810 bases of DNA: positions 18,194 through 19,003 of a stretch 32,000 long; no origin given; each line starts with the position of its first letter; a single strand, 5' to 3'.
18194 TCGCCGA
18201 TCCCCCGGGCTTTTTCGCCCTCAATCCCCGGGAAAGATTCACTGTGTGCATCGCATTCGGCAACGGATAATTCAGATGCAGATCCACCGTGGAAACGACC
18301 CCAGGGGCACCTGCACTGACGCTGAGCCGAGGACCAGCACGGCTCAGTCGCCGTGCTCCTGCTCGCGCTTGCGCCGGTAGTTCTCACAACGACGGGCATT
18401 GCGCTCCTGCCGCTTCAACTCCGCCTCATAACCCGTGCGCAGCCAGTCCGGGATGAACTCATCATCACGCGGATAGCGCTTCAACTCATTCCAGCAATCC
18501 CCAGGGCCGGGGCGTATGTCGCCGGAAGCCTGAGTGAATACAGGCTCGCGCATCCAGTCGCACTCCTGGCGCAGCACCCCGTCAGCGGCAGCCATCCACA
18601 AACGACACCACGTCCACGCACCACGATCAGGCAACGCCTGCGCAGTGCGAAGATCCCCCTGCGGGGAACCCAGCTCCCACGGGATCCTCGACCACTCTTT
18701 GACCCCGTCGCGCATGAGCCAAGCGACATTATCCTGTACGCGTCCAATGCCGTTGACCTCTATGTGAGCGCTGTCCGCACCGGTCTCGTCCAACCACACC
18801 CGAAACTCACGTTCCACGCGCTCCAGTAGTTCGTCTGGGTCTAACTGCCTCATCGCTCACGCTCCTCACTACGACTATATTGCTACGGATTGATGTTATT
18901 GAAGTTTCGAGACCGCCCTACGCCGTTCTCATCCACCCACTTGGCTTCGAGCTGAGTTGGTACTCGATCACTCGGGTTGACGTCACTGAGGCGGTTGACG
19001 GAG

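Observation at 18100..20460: AT-richer accessory island of four unassignable genes inside a housekeeping backbone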

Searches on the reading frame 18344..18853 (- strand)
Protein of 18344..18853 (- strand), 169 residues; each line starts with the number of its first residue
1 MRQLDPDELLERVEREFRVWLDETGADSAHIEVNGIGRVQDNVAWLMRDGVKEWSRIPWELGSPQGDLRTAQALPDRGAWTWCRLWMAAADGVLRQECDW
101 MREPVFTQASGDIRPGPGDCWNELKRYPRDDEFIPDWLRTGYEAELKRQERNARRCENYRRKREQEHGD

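Call 3: search_protein_families(library=pfam, proteins=[window:18344-18853:-], max_evalue=0.1)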
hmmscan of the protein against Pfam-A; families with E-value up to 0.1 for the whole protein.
window:18344-18853:- (169 aa): 0 families

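Call 4: search_protein_families(library=ncbifam, proteins=[window:18344-18853:-], max_evalue=0.1)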
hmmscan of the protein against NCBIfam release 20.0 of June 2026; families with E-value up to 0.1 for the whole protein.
window:18344-18853:- (169 aa): 0 families

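Call 7: find_encoding_contigs(protein=window:18344-18853:-, flank=10000, max_places=6)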
Protein window:18344-18853:- (169 aa): 4 contigs read that carry it; 3 places shown.
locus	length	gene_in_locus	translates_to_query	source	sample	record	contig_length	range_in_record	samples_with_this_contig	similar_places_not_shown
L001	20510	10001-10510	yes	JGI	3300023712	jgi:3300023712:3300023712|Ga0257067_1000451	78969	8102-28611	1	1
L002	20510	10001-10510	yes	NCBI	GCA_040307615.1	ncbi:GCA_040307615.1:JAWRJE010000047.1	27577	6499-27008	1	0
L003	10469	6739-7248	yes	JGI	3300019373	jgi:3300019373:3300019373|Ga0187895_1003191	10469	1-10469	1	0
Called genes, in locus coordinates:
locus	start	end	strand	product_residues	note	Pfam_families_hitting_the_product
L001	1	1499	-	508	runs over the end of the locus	PF00535:Glycos_transf_2, PF13641:Glyco_tranf_2_3 (weak)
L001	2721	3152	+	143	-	PF13808:DDE_Tnp_1_assoc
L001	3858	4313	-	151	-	PF00872:Transposase_mut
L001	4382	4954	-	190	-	PF00872:Transposase_mut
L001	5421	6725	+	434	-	PF12710:HAD (weak)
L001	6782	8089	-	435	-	PF16656:Pur_ac_phosph_N (weak), PF00149:Metallophos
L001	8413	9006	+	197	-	PF19818:DUF6301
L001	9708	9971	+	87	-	-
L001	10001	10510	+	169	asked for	-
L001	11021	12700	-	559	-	-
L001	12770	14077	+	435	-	PF01702:TGT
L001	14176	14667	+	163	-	PF18970:DUF5709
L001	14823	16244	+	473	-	PF00083:Sugar_tr, PF07690:MFS_1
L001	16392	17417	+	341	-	PF02562:PhoH, PF13245:AAA_19 (weak), PF13604:AAA_30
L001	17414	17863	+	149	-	PF02130:YbeY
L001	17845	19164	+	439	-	PF01595:CNNM, PF00571:CBS (faint), PF03471:CorC_HlyC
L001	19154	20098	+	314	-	PF03193:RsgA_GTPase, PF00009:GTP_EFTU (faint), PF00350:Dynamin_N (faint), PF01926:MMR_HSR1, PF02421:FeoB_N (weak), PF04548:AIG1 (weak), PF07650:KH_2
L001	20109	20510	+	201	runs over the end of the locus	-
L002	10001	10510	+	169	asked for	-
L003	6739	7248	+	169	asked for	-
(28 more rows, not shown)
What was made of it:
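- Checked: Public gene calls use GTG 19812 (call 7).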

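Call 10: find_homologous_proteins(query=window:18344-18853:-)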
Query window:18344-18853:- (169 aa): 34 proteins with E <= 0.001 among 78 candidates.
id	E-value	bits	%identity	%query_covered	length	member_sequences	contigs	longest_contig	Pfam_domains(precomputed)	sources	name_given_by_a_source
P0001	1.8e-111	388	99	100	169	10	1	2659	-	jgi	-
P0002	2.7e-91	322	85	100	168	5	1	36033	-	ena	-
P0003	1.5e-88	313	83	100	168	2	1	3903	-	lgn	-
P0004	1.8e-80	287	78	99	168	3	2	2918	-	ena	-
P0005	6.1e-62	227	60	86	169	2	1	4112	-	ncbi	-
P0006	2.4e-60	221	61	83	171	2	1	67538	-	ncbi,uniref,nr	ncbi:hypothetical protein [Actinomyces ruminicola]|uniref:hypothetical protein n=1 Tax=Actinomyces r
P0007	1.3e-59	219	57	88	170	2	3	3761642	-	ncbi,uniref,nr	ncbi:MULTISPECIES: hypothetical protein [unclassified Actinomyces]|uniref:hypothetical protein n=1 T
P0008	5.6e-58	214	68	69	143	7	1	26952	-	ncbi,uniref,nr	ncbi:hypothetical protein [Actinomyces ruminicola]|uniref:hypothetical protein n=1 Tax=Actinomyces r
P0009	2.4e-57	212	59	83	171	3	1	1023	-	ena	-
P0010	6.4e-57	210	59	82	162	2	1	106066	-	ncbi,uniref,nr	ncbi:hypothetical protein [Actinomyces procaprae]|uniref:hypothetical protein n=1 Tax=Actinomyces pr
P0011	2.2e-51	192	53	82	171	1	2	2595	-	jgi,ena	-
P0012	1.7e-50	189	61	78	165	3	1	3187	-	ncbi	-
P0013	1.5e-48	183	82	57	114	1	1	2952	-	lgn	-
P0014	4.5e-43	165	49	88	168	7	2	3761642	-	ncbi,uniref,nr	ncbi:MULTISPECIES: hypothetical protein [unclassified Actinomyces]|uniref:hypothetical protein n=1 T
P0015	1.3e-39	154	46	87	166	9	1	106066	-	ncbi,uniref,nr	ncbi:hypothetical protein [Actinomyces procaprae]|uniref:hypothetical protein n=1 Tax=Actinomyces pr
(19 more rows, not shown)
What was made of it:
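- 18344..18853 (-): Gene D: 169-aa EsaG-like predicted immunity protein against EsaD-like nucleases; the family has no Pfam model. 34 homologues; every hit that carries an organism name is an Actinomyces, and there are several copies per genome (call 10).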

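Call 13: find_encoding_contigs(protein=P0010, flank=10000, max_places=3)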
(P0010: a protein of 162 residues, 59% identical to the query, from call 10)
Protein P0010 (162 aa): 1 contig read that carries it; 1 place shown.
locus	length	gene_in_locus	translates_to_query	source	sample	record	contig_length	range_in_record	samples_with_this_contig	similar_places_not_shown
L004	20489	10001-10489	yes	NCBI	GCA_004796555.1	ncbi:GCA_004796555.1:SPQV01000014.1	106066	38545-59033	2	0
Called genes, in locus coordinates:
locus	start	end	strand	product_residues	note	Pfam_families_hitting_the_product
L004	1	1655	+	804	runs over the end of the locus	PF13930:Endonuclea_NS_2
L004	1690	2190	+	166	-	-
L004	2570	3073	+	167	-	-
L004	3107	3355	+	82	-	-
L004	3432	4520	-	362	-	-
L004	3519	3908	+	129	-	-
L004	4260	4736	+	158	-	-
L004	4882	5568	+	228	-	PF13930:Endonuclea_NS_2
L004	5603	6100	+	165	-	-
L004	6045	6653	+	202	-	PF13930:Endonuclea_NS_2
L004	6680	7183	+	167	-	-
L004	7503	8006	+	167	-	-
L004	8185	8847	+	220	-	PF13930:Endonuclea_NS_2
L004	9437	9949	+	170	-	PF13930:Endonuclea_NS_2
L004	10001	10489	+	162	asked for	-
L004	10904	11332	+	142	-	-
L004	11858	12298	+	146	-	-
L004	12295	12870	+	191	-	PF09685:MamF_MmsF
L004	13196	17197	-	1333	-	PF01580:FtsK_SpoIIIE, PF05729:NACHT (faint), PF13191:AAA_16 (weak), PF13401:AAA_22 (faint), PF01580:FtsK_SpoIIIE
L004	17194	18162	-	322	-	-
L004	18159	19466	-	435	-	PF08817:YukD, PF19053:EccD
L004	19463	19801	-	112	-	-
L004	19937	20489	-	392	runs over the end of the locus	-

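Call 16: search_protein_families(library=pfam, proteins=[L004:9437-9949:+, L004:8185-8847:+, L004:4882-5568:+, L004:6045-6653:+], max_evalue=10)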
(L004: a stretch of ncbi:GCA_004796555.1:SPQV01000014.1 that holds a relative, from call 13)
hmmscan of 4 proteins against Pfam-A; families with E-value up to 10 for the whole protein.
L004:9437-9949:+ (170 aa): 1 family
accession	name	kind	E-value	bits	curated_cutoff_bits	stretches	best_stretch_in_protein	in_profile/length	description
PF13930.12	Endonuclea_NS_2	-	2.6e-12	47.5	27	1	13-129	4-119/132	DNA/RNA non-specific endonuclease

L004:8185-8847:+ (220 aa): 1 family
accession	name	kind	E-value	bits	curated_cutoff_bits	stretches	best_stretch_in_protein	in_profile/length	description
PF13930.12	Endonuclea_NS_2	-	3.8e-16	59.9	27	2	56-174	1-114/132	DNA/RNA non-specific endonuclease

L004:4882-5568:+ (228 aa): 1 family
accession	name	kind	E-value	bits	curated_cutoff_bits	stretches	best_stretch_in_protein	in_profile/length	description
PF13930.12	Endonuclea_NS_2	-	1.7e-17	64.3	27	2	67-184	1-117/132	DNA/RNA non-specific endonuclease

L004:6045-6653:+ (202 aa): 2 families
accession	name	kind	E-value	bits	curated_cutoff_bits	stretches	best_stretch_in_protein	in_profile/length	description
PF13930.12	Endonuclea_NS_2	-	1.1e-11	45.4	27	1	48-158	2-116/132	DNA/RNA non-specific endonuclease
PF24453.1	DUF7569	-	0.21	12.1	27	1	60-77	14-31/70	Family of unknown function (DUF7569)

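Call 34: find_encoding_contigs(protein=P0002, flank=10000, max_places=3)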
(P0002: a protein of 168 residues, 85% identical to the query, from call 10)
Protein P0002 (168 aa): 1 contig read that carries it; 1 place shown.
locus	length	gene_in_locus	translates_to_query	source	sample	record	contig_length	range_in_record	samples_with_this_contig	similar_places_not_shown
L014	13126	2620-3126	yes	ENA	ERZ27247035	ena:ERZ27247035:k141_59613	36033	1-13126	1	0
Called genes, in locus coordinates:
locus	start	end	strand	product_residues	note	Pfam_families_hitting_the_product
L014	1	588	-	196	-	?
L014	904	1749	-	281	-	PF05675:DUF817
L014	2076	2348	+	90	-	-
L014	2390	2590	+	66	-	-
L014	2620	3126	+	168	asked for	-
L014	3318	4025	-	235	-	PF02463:SMC_N (faint), PF13476:AAA_23, PF13175:AAA_15 (weak), PF13555:AAA_29 (faint), PF13304:AAA_21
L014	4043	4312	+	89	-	-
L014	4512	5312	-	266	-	-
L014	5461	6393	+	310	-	PF13830:DUF4192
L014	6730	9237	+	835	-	PF00133:tRNA-synt_1, PF09334:tRNA-synt_1g, PF13603:tRNA-synt_1_2, PF00133:tRNA-synt_1, PF08264:Anticodon_1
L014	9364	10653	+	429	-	PF07969:Amidohydro_3 (faint), PF01979:Amidohydro_1, PF12890:DHOase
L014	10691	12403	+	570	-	PF00390:malic, PF03949:Malic_M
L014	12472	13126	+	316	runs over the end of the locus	PF10531:SLBB, PF00633:HHH (faint), PF12836:HHH_3, PF14520:HHH_5 (faint)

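Call 44: predict_structure(alignment_id=A2)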
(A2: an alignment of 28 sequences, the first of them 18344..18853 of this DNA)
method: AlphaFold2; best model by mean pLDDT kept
length: 169 residues; sequences in the alignment: 28
mean_pLDDT: 84.1   pTM: 0.61
mean pLDDT of the five models: 84.1, 82.0, 81.7, 81.7, 80.4
residues with pLDDT >= 90: 81; 70-90: 59; 50-70: 28; < 50: 1
segments of 3 or more residues with pLDDT < 50: none
pLDDT, mean of each block of 10 residues (from residue 1): 80 95 96 74 92 93 87 72 92 89 58 73 81 78 93 94 82
secondary structure, 60 per line:
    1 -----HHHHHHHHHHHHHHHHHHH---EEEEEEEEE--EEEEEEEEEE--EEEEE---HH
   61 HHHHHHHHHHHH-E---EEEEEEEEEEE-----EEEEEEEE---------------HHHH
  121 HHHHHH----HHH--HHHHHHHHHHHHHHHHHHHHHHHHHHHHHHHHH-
elements in order: H6-24 E28-36 E39-48 E51-55 H59-72 E78-88 E94-101 H117-126 H136-168
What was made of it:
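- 18344..18853 (-): AlphaFold pLDDT is 84 (call 44).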

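Call 50: fold_search(model_id=the predicted structure, library=pdb)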
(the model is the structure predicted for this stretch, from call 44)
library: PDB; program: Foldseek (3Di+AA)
matches with E <= 10: 941; with E <= 0.001: 6
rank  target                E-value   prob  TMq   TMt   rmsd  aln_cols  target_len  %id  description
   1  8guo_A                4.9e-05  1.00  0.43  0.45   9.9       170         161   13  Crystal structure of the nuclease domain of EsaD in complex with EsaG from Staphylococcus aureus (released 2022-11-09)
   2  8gup_A                1.4e-04  1.00  0.44  0.46  10.0       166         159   11  Crystal structure of EsaG from Staphylococcus aureus (released 2022-11-09)
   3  2ia1_B                2.4e-04  1.00  0.37  0.37  10.6       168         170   11  Crystal structure of protein BH3703 from Bacillus halodurans, Pfam DUF600 (released 2006-10-03)
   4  2ia1_A                4.9e-04  1.00  0.34  0.34  10.0       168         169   11  Crystal structure of protein BH3703 from Bacillus halodurans, Pfam DUF600 (released 2006-10-03)
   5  3i0t_A                6.6e-04  1.00  0.35  0.35  10.0       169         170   10  Sulfur-SAD at long wavelength: Structure of BH3703 from Bacillus halodurans (released 2009-07-14)
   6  3i0t_B                7.9e-04  1.00  0.35  0.35  10.1       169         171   11  Sulfur-SAD at long wavelength: Structure of BH3703 from Bacillus halodurans (released 2009-07-14)
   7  9vvn                  3.3e-02  0.28  0.21  0.21  15.2       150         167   11  Crystal structure of computationally designed protein VTP-4 (released 2025-08-13)
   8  1px2_B                5.0e-02  0.90  0.29  0.18   8.8        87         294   13  Crystal Structure of Rat Synapsin I C Domain Complexed to Ca.ATP (Form 1) (released 2004-03-23)
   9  5zfr_C                8.4e-02  0.41  0.24  0.13  15.9       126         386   11  Crystal structure of PilB, an extension ATPase motor of Type IV pilus, from Geobacter sulfurreducens (released 2018-09-19)
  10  5tsh_B                1.0e-01  0.23  0.23  0.13  15.4       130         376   13  PilB from Geobacter metallireducens bound to AMP-PNP (released 2017-05-17)
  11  8dze_A                1.1e-01  0.38  0.26  0.13  17.2       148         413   13  Cryo-EM structure of bundle-forming pilus extension ATPase from E. coli in the presence of AMP-PNP (class-1) (released 2022-10-26)
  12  5oiu_C                1.2e-01  0.35  0.25  0.13  15.4       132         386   16  Crystal structure of PilF type IV pilus assembly ATPase from Thermus thermophilus (released 2018-08-08)
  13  1pk8_E                1.4e-01  0.66  0.27  0.18   6.9        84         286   15  Crystal Structure of Rat Synapsin I C Domain Complexed to Ca.ATP (released 2004-03-23)
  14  3jvg_A                1.4e-01  0.11  0.19  0.13  19.4       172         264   12  Crystal Structure of chicken CD1-1 (released 2010-02-09)
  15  4eq2                  1.4e-01  0.18  0.16  0.14  11.4        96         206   14  Crystal Structure Analysis of Chicken Interferon Gamma Receptor Alpha Chain (released 2013-04-24)
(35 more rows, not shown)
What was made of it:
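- On EsaG / DUF600 / Imm36 immunity proteins (gene D): All six Foldseek hits at E <= 1e-3 are EsaG or BH3703 (probability 1.00, TM 0.34-0.46), from a model of pLDDT 84 (calls 44, 50).
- Closest known: EsaD/EsaG. Same: The D model's best PDB matches are EsaG and DUF600 BH3703 (call 50).
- The D model matches EsaG and DUF600 (call 50).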

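Call 51: search_solved_structures(query=A2, max_evalue=10, show_alignments=2)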
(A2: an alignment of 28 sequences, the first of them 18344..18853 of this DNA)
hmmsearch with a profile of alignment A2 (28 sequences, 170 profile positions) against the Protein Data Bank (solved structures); distinct sequences matched with E-value up to 10: 0.
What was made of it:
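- On EsaG / DUF600 / Imm36 immunity proteins (gene D): The profile search of PDB sequences returned nothing at E 10 (call 51).
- Tried and rejected: A sequence-profile search of PDB with the D family gave nothing (call 51).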

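Call 67: search_protein_families(library=pfam, alignment_id=A2, max_evalue=10)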
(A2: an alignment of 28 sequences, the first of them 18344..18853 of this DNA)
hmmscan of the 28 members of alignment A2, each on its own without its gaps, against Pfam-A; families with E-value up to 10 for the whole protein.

A. member 1, window:18344-18853:- (169 aa): 0 families

B. families by the number of members that match (of 28 scanned): 11 families
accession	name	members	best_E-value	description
PF19854.4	DUF6329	8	0.0012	Family of unknown function (DUF6329)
PF12569.14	NatA_aux_su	6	0.0035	N-terminal acetyltransferase A, auxiliary subunit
PF07767.16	Nop53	2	0.069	Nop53 (60S ribosomal biogenesis)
PF25759.1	HP1_ORF34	2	0.13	Bacteriophage HP1 ORF34 baseplate complex protein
PF14362.11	DUF4407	2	1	Domain of unknown function (DUF4407)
PF15336.11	Auts2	2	1.2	Autism susceptibility gene 2 protein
PF02814.20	UreE_N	1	0.093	UreE urease accessory protein, N-terminal domain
PF20640.2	Rrn6_HB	1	0.19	Rrn6, helical bundle domain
PF14943.11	MRP-S26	1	1.1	Mitochondrial ribosome subunit S26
PF22807.2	TrAA12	1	2.9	TrAA12-like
PF07741.18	BRF1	1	8.3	Brf1-like TBP-binding domain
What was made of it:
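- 18344..18853 (-): No Pfam or PDB sequence hit (calls 3, 51, 67).
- On EsaG / DUF600 / Imm36 immunity proteins (gene D): No Pfam hit for any of 28 family members at E 10 (call 67).
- Closest known: EsaD/EsaG. Different: D has no detectable sequence similarity to DUF600 or EsaG (calls 51, 67).
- There is no sequence-level hit to DUF600 or to PDB (calls 51, 67).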

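Call 81: search_protein_families(library=padloc, proteins=[window:18344-18853:-], max_evalue=0.01)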
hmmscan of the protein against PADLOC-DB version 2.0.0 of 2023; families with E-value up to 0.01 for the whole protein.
window:18344-18853:- (169 aa): 0 families

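Call 82: search_protein_families(library=phrogs, proteins=[window:18344-18853:-], max_evalue=0.01)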
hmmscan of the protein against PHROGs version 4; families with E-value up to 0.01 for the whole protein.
window:18344-18853:- (169 aa): 0 families
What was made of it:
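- Tried and rejected: Pfam, NCBIfam, PADLOC and PHROGs scans of C and D gave no hits (calls 3, 4, 16, 67, 81, 82).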
